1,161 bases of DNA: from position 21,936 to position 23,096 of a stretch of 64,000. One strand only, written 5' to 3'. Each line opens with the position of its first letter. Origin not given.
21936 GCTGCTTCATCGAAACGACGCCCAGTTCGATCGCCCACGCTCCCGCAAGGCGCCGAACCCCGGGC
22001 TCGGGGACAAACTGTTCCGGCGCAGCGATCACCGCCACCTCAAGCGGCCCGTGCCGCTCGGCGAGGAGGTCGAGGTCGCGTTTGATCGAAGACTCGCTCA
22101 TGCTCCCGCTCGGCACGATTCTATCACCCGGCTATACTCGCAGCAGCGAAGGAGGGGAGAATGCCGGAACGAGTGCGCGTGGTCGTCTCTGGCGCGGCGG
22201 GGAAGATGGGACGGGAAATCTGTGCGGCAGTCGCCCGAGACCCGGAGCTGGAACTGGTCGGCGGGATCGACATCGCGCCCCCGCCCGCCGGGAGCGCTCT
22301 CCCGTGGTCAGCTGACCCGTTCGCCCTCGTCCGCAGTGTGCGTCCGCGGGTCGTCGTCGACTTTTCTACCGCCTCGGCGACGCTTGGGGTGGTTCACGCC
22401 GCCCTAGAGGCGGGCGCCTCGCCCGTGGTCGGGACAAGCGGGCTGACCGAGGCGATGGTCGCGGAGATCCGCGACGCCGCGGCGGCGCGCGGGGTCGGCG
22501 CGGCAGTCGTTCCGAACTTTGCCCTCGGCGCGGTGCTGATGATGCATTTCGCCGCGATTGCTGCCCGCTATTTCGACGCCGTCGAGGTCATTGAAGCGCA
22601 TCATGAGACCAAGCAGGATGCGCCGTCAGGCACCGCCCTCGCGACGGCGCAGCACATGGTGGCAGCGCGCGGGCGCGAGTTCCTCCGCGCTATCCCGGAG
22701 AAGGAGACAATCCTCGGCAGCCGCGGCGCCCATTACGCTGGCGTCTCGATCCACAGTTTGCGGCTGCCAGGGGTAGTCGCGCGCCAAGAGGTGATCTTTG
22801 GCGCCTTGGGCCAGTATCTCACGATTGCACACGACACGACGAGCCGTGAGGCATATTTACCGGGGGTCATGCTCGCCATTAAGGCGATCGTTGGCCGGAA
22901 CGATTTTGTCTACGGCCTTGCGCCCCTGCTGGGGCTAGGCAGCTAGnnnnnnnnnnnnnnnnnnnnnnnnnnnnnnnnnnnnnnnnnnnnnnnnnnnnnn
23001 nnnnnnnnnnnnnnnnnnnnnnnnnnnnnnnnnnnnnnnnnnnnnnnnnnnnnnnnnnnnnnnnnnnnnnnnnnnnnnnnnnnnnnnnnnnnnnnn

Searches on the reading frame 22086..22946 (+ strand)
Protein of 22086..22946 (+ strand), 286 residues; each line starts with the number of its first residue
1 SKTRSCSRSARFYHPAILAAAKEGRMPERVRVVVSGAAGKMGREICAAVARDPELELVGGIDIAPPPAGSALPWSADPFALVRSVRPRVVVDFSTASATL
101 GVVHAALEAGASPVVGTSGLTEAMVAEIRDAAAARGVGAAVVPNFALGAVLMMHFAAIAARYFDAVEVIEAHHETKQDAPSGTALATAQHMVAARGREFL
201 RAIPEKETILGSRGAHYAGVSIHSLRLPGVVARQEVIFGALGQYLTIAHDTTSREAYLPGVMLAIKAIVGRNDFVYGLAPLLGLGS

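Call 11: search_protein_families(library=pfam, proteins=[window:22086-22946:+], max_evalue=0.001)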
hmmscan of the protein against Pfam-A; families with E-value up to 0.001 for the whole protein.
window:22086-22946:+ (286 aa): 3 families
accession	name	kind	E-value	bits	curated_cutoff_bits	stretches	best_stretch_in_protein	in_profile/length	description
PF05173.19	DapB_C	-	2.6e-30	105.4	27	1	148-281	1-120/121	Dihydrodipicolinate reductase, C-terminus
PF01113.26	DapB_N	-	5.9e-20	72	25.6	1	30-145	1-124/124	Dihydrodipicolinate reductase, N-terminus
PF03447.22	NAD_binding_3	-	0.00096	20.3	24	0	39-137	3-111/116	Homoserine dehydrogenase, NAD binding domain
